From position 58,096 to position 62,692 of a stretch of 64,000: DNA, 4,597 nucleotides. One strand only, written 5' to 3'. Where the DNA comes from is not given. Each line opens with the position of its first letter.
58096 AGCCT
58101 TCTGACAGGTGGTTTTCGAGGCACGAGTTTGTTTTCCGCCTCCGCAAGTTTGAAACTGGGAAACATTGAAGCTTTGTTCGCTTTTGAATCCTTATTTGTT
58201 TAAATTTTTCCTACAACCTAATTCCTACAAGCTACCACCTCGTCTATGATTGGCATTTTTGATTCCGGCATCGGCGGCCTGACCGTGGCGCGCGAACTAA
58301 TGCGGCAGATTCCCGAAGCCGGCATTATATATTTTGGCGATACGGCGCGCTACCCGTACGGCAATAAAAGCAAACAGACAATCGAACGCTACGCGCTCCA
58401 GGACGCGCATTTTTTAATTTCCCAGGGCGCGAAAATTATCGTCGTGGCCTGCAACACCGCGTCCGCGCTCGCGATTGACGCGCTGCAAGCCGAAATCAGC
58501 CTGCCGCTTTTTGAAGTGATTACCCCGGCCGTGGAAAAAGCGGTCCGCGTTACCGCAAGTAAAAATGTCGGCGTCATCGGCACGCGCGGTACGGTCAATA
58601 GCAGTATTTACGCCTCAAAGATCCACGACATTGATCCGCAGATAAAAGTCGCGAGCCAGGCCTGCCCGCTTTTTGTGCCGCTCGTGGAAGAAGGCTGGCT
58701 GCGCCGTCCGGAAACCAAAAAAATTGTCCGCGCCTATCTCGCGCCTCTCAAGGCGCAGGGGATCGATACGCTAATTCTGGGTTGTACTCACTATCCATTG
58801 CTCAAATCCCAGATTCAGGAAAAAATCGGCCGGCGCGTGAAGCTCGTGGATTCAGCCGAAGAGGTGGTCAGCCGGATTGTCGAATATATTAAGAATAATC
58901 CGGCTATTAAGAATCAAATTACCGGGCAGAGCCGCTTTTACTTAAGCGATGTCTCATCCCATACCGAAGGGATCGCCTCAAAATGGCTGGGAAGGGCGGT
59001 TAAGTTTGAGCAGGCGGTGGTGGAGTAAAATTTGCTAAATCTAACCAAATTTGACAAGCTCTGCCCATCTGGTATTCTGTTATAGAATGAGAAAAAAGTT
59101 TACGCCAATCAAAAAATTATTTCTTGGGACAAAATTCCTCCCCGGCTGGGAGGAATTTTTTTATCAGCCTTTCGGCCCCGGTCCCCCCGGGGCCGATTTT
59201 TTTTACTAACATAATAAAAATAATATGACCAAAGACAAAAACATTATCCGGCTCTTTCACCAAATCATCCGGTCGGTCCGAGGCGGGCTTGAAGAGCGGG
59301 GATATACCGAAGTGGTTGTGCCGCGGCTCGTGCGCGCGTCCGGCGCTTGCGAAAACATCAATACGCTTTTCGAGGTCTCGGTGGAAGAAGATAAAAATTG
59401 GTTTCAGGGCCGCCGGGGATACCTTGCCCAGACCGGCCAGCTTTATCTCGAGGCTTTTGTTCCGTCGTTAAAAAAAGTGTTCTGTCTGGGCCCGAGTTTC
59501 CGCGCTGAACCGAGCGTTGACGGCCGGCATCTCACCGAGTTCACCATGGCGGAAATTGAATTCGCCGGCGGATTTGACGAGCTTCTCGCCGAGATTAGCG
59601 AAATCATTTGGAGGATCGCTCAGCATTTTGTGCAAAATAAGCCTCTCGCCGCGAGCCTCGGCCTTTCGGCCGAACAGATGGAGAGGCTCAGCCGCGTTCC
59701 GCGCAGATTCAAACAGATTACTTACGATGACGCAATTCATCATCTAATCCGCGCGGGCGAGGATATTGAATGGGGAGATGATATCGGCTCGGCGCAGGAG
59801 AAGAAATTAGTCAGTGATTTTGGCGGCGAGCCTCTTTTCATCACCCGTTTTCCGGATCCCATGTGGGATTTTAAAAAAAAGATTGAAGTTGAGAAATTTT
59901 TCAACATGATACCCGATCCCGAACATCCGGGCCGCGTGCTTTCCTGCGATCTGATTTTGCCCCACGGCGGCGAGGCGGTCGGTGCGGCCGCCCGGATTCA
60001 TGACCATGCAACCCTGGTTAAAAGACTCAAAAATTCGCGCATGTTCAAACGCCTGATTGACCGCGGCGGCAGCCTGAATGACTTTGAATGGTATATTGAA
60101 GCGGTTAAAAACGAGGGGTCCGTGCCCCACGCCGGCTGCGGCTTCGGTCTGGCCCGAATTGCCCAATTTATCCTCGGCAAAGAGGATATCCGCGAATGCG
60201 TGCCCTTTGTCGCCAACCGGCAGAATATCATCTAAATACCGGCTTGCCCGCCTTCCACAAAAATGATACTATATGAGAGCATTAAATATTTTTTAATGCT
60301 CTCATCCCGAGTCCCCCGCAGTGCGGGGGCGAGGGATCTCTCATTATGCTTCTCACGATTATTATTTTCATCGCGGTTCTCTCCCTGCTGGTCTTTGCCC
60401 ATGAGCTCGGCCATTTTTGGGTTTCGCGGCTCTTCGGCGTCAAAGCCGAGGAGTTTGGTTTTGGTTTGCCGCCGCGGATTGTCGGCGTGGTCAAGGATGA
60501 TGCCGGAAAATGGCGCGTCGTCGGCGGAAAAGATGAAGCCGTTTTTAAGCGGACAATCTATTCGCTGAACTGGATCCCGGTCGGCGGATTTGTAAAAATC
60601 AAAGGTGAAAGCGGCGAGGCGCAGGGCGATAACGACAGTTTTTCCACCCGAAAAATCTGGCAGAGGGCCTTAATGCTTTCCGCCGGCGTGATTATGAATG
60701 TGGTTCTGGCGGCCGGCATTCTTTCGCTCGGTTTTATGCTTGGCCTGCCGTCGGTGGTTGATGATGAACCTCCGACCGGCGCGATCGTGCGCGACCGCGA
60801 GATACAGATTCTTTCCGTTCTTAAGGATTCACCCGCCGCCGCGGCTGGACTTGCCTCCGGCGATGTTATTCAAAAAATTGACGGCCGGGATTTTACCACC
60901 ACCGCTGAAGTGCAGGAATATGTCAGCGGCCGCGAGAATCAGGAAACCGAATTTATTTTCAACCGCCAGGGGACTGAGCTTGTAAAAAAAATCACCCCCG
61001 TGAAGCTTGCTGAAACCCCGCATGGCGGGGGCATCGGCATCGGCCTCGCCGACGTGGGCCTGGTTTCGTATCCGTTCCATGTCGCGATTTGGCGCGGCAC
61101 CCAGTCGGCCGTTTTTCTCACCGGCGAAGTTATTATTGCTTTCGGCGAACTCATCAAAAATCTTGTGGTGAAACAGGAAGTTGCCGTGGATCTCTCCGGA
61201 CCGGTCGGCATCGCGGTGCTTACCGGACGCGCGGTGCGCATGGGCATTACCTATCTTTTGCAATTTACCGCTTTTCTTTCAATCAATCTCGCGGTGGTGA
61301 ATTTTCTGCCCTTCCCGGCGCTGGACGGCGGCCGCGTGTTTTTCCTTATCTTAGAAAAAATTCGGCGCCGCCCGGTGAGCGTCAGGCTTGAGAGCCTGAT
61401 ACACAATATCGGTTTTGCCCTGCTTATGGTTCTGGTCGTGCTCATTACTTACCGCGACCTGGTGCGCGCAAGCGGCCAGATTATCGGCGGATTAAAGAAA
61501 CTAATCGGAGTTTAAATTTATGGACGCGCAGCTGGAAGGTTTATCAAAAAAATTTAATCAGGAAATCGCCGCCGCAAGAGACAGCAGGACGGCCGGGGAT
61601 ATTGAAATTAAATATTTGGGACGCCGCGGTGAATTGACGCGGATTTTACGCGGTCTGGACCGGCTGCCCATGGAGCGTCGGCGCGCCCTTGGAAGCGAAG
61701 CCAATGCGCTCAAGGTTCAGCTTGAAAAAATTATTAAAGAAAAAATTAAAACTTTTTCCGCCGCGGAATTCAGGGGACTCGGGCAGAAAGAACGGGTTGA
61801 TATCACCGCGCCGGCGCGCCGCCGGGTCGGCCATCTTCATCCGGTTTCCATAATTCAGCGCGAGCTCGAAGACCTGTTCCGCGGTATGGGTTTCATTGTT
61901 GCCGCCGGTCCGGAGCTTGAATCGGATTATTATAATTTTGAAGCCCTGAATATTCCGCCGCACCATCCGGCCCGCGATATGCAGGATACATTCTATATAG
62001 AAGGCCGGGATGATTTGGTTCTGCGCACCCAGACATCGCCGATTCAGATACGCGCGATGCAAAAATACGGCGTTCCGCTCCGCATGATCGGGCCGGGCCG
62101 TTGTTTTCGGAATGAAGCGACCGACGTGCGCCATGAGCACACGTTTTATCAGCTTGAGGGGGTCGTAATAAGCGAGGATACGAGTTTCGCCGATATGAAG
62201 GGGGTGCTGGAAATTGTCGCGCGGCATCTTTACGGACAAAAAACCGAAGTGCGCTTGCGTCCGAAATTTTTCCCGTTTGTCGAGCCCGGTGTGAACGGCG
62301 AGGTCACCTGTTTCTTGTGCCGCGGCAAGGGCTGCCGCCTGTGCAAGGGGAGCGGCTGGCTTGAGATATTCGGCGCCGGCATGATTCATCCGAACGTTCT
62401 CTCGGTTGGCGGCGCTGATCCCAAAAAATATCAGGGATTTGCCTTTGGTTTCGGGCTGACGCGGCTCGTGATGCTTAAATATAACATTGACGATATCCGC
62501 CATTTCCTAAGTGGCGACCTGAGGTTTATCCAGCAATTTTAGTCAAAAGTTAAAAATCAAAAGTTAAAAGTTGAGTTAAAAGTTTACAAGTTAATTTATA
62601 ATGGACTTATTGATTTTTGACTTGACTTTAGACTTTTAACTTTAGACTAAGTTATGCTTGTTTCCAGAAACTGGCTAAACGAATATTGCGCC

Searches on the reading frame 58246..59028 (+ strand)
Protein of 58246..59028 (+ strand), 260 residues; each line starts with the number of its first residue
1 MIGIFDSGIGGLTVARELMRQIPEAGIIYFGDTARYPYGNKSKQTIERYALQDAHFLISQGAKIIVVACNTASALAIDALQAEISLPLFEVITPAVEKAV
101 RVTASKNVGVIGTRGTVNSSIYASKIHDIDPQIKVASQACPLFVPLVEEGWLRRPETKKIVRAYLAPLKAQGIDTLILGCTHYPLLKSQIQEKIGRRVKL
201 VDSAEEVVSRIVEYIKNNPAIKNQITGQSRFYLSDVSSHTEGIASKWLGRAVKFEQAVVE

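Call 67: search_protein_families(library=pfam, proteins=[window:58246-59028:+], max_evalue=0.01)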
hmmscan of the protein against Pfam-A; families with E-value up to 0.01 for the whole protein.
window:58246-59028:+ (260 aa): 1 family
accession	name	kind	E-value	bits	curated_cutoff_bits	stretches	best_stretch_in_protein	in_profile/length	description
PF01177.27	Asp_Glu_race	-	8.1e-26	91.5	31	1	22-208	25-208/211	Asp/Glu/Hydantoin racemase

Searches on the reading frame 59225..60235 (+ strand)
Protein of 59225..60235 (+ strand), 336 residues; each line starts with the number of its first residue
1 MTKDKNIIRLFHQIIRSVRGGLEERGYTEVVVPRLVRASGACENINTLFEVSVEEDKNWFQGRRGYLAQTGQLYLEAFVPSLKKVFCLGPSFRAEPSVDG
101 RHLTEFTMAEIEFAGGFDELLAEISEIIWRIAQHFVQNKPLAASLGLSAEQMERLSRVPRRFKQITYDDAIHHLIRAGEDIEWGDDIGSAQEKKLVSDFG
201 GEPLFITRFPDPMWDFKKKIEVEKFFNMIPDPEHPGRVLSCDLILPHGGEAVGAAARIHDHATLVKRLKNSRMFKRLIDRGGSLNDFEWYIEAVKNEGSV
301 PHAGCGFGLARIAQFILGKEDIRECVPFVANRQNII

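Call 67: search_protein_families(library=pfam, proteins=[window:59225-60235:+], max_evalue=0.01)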
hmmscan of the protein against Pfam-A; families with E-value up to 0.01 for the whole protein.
window:59225-60235:+ (336 aa): 2 families
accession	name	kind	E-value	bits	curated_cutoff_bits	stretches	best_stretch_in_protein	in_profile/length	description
PF00152.25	tRNA-synt_2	-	4.3e-47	161.1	25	1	4-331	18-307/308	tRNA synthetases class II (D, K and N)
PF01409.25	tRNA-synt_2d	-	0.0065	16.4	19.8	0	300-325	210-235/246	tRNA synthetases class II core domain (F)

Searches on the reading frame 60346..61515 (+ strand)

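Call 67: search_protein_families(library=pfam, proteins=[window:60346-61515:+], max_evalue=0.01)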
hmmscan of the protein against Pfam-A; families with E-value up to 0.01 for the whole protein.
window:60346-61515:+ (389 aa): 6 families
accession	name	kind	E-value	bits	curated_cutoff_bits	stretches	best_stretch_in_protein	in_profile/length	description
PF02163.28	Peptidase_M50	-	8.1e-50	169.6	27.2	2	68-363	45-221/221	Peptidase family M50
PF17820.7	PDZ_6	-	7.4e-11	42.1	27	1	155-206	2-53/54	PDZ domain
PF13180.12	PDZ_2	-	8.6e-09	36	27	1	149-207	10-69/80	PDZ domain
PF00595.29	PDZ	-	9.8e-07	29.5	23.2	1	142-189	23-63/81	PDZ domain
PF14685.13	PDZ_Tricorn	-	4.2e-05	23.9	25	1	161-210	30-81/88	Tricorn protease PDZ domain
PF04495.20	GRASP55_65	-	0.0067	17.2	27.7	0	150-235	42-128/138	GRASP55/65 PDZ-like domain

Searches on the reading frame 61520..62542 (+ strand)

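Call 67: search_protein_families(library=pfam, proteins=[window:61520-62542:+], max_evalue=0.01)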
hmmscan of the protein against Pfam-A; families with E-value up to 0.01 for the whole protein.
window:61520-62542:+ (340 aa): 3 families
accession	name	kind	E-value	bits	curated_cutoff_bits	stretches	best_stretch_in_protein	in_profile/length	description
PF01409.25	tRNA-synt_2d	-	1.4e-90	303.5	19.8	1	93-340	2-246/246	tRNA synthetases class II core domain (F)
PF02912.23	Phe_tRNA-synt_N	-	1.6e-12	47.6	22.3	1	27-83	8-64/69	Aminoacyl tRNA synthetase class II, N-terminal domain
PF00587.30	tRNA-synt_2b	-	0.0042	17.6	29.3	1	178-226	23-79/179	tRNA synthetase class II core domain (G, H, P, S and T)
